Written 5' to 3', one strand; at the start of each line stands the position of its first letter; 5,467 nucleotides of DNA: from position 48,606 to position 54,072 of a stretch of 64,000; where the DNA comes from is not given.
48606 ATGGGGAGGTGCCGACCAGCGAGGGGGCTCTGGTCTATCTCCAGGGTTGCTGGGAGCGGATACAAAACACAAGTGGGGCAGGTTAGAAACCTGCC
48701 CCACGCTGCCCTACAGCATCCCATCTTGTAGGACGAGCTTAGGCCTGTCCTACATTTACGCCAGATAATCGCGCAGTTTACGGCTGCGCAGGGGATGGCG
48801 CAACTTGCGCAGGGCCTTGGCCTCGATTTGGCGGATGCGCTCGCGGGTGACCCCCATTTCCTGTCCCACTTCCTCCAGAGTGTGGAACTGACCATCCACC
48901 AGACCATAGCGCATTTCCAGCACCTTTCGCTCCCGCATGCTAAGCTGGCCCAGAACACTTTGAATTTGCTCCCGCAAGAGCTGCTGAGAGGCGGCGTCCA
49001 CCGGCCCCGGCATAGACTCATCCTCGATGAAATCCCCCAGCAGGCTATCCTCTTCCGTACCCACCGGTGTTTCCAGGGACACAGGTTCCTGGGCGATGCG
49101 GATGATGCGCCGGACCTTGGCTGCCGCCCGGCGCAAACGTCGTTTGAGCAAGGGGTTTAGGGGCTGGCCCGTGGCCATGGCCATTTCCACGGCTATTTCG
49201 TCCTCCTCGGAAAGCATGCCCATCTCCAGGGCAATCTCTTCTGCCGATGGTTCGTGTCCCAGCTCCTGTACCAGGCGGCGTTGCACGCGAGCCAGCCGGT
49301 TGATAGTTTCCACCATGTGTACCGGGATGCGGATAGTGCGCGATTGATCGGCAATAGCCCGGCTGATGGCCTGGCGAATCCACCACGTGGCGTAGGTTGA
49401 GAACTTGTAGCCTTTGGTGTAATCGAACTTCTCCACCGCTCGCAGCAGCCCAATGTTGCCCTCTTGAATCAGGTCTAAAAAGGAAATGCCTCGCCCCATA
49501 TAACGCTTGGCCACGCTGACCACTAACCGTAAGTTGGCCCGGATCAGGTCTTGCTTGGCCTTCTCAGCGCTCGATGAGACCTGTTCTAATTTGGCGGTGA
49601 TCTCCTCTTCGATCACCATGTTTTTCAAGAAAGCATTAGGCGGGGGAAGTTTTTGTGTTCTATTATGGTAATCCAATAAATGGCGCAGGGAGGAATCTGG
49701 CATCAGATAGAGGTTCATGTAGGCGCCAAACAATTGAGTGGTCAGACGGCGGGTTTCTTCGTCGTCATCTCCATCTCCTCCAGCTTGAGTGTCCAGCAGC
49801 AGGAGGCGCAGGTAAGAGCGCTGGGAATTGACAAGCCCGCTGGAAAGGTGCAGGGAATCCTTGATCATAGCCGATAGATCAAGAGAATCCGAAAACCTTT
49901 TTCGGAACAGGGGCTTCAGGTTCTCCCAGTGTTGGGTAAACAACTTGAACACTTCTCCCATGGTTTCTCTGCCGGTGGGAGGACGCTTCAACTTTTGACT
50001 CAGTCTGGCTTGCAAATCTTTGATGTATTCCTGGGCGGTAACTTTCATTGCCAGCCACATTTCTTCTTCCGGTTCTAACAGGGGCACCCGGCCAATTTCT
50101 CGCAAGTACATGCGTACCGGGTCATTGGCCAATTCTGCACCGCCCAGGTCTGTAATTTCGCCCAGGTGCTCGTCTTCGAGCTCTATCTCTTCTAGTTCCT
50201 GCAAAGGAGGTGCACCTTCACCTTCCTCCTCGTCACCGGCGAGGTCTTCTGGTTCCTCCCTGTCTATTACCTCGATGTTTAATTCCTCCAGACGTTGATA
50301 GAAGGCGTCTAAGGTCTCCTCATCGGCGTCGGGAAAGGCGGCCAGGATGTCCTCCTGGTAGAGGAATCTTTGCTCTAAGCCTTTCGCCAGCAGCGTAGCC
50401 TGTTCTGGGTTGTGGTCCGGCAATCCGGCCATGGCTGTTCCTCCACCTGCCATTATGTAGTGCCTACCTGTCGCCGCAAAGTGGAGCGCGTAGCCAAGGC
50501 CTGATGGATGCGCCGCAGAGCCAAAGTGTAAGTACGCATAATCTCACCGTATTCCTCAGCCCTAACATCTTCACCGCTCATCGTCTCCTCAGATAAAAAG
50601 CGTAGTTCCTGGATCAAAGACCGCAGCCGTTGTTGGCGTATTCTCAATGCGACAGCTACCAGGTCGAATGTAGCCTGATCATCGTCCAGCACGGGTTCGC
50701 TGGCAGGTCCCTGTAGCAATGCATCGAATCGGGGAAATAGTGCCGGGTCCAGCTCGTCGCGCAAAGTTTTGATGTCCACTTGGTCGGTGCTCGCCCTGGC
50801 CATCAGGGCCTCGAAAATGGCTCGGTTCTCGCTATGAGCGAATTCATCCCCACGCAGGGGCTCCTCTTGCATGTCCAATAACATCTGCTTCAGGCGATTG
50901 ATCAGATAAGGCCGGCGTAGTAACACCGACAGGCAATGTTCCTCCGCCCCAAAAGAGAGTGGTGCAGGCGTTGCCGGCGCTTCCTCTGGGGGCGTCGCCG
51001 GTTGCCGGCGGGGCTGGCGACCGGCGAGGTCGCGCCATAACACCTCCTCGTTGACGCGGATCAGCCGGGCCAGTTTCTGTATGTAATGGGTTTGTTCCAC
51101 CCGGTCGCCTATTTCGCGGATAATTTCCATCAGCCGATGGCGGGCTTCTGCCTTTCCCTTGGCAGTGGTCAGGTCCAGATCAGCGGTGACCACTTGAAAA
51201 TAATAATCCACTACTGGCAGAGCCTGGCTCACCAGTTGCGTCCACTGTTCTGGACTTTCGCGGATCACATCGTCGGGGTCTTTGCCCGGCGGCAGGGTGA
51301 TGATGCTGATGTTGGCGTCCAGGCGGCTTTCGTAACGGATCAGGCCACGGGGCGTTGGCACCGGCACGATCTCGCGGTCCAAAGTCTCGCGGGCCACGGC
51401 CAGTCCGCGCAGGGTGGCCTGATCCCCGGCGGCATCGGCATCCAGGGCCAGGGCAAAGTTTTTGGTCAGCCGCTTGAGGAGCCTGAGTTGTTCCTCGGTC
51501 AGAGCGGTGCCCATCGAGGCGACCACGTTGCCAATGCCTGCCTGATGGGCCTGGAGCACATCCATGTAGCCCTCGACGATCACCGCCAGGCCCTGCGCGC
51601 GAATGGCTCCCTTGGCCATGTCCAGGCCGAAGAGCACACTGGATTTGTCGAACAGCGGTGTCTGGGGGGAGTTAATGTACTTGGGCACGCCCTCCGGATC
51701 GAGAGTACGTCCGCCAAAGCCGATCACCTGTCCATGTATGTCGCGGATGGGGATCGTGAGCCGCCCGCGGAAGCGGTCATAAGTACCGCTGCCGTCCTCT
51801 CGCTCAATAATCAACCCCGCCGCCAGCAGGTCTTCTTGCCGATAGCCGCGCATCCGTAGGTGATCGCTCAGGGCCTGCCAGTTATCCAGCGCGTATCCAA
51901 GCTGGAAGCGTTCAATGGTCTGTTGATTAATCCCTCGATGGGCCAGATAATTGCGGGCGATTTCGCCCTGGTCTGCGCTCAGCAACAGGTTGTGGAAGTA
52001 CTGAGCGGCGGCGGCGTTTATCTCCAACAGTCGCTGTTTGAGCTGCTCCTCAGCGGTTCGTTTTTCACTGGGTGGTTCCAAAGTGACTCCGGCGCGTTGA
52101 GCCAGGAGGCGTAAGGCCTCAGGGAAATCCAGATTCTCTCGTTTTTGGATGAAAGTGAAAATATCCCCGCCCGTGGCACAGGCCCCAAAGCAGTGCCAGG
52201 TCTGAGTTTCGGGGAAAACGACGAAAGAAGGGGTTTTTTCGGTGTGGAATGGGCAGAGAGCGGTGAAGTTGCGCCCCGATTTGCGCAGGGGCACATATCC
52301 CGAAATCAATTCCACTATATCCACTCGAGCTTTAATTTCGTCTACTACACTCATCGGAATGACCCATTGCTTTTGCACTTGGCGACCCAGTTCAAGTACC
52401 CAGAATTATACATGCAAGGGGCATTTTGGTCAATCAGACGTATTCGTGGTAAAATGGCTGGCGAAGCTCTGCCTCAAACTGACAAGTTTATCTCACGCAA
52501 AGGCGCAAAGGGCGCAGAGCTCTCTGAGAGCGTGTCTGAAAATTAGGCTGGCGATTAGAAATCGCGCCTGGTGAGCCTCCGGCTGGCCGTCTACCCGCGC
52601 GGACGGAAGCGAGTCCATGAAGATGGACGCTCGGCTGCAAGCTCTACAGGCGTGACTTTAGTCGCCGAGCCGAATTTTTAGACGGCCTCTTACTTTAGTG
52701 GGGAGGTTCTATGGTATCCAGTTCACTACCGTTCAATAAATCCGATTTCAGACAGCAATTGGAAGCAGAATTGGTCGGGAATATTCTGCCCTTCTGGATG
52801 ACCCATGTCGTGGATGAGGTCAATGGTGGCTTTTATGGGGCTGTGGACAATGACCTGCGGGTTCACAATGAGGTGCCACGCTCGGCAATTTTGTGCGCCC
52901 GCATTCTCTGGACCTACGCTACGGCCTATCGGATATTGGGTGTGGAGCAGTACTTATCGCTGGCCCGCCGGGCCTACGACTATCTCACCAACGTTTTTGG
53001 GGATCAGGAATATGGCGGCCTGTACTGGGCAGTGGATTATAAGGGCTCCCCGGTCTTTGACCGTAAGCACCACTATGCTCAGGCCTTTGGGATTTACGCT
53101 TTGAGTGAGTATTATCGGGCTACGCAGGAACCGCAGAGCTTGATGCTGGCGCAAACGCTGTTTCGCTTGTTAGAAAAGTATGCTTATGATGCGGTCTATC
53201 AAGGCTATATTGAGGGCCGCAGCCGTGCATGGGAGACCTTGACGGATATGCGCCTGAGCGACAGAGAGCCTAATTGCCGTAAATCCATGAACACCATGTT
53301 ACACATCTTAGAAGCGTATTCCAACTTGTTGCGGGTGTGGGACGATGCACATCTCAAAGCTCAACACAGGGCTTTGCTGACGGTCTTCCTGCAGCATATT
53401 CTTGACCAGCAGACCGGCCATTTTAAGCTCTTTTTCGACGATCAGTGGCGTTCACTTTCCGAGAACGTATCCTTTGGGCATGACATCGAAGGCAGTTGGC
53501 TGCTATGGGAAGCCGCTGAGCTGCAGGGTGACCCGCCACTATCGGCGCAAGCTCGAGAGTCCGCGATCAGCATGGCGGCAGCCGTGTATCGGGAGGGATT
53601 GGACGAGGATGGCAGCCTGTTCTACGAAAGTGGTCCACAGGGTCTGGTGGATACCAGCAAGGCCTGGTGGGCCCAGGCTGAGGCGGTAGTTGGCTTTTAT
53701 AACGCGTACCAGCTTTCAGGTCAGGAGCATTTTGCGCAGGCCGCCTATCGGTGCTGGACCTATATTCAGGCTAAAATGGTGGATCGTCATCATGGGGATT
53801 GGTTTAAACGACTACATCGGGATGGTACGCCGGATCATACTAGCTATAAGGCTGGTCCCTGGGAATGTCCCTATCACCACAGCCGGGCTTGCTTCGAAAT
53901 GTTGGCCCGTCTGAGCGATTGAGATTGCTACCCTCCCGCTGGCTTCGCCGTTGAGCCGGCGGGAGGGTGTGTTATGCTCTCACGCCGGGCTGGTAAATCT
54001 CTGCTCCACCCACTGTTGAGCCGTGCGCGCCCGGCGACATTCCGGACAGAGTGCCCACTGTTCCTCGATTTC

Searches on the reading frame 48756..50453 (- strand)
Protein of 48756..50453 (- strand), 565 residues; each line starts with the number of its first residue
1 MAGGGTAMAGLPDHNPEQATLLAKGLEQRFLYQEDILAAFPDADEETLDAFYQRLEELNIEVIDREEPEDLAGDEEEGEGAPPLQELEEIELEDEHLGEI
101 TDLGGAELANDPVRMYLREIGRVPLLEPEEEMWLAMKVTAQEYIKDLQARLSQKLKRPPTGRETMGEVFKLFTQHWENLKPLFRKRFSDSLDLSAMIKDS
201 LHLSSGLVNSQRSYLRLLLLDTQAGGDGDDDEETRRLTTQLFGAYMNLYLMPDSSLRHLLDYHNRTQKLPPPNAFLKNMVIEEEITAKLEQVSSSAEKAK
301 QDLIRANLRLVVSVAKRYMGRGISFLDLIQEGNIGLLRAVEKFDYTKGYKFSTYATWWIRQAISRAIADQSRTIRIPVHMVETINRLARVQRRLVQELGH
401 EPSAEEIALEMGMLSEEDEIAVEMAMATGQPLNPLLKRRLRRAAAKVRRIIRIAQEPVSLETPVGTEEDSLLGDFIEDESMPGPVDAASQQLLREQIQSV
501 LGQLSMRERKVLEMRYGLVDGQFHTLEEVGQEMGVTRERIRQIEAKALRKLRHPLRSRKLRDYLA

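Call 3: search_protein_families(library=pfam, proteins=[window:48756-50453:-])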
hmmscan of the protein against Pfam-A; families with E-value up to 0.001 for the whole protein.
window:48756-50453:- (565 aa): 5 families
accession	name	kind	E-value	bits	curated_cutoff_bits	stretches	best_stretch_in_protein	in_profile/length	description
PF04542.20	Sigma70_r2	-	3.7e-25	87.9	24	1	303-373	1-71/71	Sigma-70 region 2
PF04539.22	Sigma70_r3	-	8.1e-24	84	25.3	2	444-487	34-77/78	Sigma-70 region 3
PF04545.22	Sigma70_r4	-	2.1e-18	66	24.1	1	500-553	1-50/50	Sigma-70, region 4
PF00140.25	Sigma70_r1_2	-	1.2e-10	41.6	22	1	111-136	1-26/34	Sigma-70 factor, region 1.2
PF03979.19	Sigma70_r1_1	-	1.1e-06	29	22.5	1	20-76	9-68/81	Sigma-70 factor, region 1.1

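Call 4: search_protein_families(library=ncbifam, proteins=[window:48756-50453:-])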
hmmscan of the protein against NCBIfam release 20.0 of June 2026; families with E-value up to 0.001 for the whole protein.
window:48756-50453:- (565 aa): 51 families (the best 25 are shown)
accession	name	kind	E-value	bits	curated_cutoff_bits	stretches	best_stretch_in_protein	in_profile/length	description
NF004208.0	PRK05658.1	equivalog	2.5e-145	485.9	555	3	284-415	378-509/631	RNA polymerase sigma factor RpoD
NF006666.0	PRK09210.1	equivalog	2.4e-138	461.4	572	3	282-416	116-250/370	RNA polymerase sigma factor RpoD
NF004561.0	PRK05901.1-3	equivalog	1.7e-121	407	582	3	281-416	282-417/537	RNA polymerase sigma factor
NF005643.0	PRK07406.1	equivalog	4.2e-120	401.4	500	2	84-416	60-278/397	RNA polymerase sigma factor RpoD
NF004560.0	PRK05901.1-1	equivalog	1e-116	391.1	711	3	287-416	267-396/516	RNA polymerase sigma factor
TIGR02393.1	RpoD_Cterm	equivalog_domain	5.7e-113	376.4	354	1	299-564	1-237/238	RNA polymerase sigma factor RpoD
NF005920.0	PRK07921.1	subfamily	4.2e-103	344.8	464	2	282-416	74-208/328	RNA polymerase sigma factor SigB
TIGR02997.1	Sig70-cyanoRpoD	subfamily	4.5e-103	344.6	384.5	3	286-417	62-193/298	RNA polymerase sigma factor, RpoD/SigA family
NF004562.0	PRK05901.1-4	equivalog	4.8e-101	339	779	3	295-416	313-434/571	RNA polymerase sigma factor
NF041931.2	MzaA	equivalog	2.9e-96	324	800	2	283-415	460-592/726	MZA anti-phage system associated sigma-70 family RNA polymerase sigma factor MzaA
NF005785.0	PRK07598.1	equivalog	1.9e-95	320.2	554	3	287-416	164-293/415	RNA polymerase sigma factor SigC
NF004565.0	PRK05901.2-3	equivalog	8.2e-93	311.9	484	2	282-413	237-368/501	RNA polymerase sigma factor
NF005642.0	PRK07405.1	subfamily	1.5e-86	290.5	524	3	287-414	71-198/318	RNA polymerase sigma factor SigD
NF004566.0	PRK05901.2-4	equivalog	1.4e-85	288.1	531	1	294-563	188-442/448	RNA polymerase sigma factor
TIGR02394.1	rpoS_proteo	equivalog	4.5e-85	285.6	378.7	2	281-414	30-162/285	RNA polymerase sigma factor RpoS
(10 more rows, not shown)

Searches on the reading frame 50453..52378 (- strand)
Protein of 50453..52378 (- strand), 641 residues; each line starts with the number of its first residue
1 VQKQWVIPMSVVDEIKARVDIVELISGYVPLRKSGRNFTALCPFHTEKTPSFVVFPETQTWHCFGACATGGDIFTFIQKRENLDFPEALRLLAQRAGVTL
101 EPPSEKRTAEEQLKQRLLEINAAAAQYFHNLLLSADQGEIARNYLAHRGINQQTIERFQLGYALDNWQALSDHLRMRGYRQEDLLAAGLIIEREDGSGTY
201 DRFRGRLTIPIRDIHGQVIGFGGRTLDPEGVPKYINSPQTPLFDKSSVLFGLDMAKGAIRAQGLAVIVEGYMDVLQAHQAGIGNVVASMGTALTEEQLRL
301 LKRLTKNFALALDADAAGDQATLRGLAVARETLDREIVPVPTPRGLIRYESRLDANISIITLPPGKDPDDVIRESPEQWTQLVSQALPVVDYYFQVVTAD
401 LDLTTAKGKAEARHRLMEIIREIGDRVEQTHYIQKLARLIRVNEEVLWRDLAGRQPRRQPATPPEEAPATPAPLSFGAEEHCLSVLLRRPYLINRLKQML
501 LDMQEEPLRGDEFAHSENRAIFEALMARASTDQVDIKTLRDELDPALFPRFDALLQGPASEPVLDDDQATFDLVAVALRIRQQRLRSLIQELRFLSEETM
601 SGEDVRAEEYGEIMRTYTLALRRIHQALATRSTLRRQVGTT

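Call 3: search_protein_families(library=pfam, proteins=[window:50453-52378:-])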
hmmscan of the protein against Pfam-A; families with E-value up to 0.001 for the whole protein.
window:50453-52378:- (641 aa): 7 families
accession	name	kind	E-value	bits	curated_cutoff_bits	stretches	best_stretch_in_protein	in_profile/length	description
PF08275.17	DNAG_N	-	3.9e-42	143.8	26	1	128-256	1-128/128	DNA primase catalytic core, N-terminal domain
PF01807.25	Zn_ribbon_DnaG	-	2.2e-31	108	24.9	1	9-101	3-94/98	CHC2 zinc finger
PF13155.12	Toprim_2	-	5.1e-20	72.1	22.1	1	266-341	1-79/88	Toprim-like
PF13662.12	Toprim_4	-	1.1e-16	61.3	25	1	264-327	2-72/85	Toprim domain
PF01751.28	Toprim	-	1.3e-12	48.2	23.1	1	266-334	3-85/96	Toprim domain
PF10410.14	DnaB_bind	-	3.9e-12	46.7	20.6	1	391-445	2-56/56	DnaB-helicase binding domain of primase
PF13362.12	Toprim_3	-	9.2e-05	23.3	27.2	0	266-373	3-90/95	Toprim domain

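Call 4: search_protein_families(library=ncbifam, proteins=[window:50453-52378:-])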
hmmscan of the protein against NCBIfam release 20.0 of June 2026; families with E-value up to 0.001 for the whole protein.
window:50453-52378:- (641 aa): 4 families
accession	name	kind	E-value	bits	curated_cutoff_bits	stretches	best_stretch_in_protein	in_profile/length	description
TIGR01391.1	dnaG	equivalog_domain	3e-129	431.5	283.6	1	7-439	2-413/414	DNA primase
NF006382.0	PRK08624.1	equivalog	4.6e-13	48.8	440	1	202-315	179-300/373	hypothetical protein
TIGR00646.1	MG010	hypoth_equivalog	3e-07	30.2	260.65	1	171-322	31-171/218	DNA primase-like protein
NF003108.1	PRK04031.1-1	equivalog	0.00075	18.8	300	0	264-319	165-218/419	DNA primase DnaG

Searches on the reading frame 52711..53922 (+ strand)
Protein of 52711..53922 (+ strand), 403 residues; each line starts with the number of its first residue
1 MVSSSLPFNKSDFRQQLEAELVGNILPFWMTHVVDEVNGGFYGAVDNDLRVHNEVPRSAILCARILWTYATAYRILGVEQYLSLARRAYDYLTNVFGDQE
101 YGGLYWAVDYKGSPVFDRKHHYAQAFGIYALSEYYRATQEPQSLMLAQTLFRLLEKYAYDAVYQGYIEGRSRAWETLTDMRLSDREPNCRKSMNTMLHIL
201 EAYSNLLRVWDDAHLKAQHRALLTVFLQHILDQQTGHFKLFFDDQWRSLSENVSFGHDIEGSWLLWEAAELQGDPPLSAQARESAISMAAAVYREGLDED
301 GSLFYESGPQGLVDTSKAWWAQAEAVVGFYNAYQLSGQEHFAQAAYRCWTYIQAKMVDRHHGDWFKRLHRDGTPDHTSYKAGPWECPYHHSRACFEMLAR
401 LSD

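Call 3: search_protein_families(library=pfam, proteins=[window:52711-53922:+])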
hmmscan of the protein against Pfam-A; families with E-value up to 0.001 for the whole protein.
window:52711-53922:+ (403 aa): 2 families
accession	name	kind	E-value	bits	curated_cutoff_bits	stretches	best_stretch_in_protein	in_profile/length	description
PF07221.17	GlcNAc_2-epim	-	1.4e-37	130.2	23.4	1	40-389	1-343/347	N-acylglucosamine 2-epimerase (GlcNAc 2-epimerase)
PF06662.19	C5-epim_C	-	0.00011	22.2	23.3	0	58-113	27-78/188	D-glucuronyl C5-epimerase C-terminus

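Call 4: search_protein_families(library=ncbifam, proteins=[window:52711-53922:+])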
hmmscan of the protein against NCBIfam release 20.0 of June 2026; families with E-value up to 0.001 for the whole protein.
window:52711-53922:+ (403 aa): 3 families
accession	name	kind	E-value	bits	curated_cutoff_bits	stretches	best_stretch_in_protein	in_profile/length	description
NF041848.1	celb_epim_EpiA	equivalog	2.2e-100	336.6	800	1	2-401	2-401/405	cellobiose 2-epimerase EpiA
NF052547.1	AcylGsamEpipAGE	equivalog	6.3e-31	107.7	600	1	13-399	4-379/384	n-acyl-d-glucosamine 2-epimerase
NF051846.1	ManIsomPseudo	equivalog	2.1e-13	50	600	1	39-380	28-372/401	D-mannose isomerase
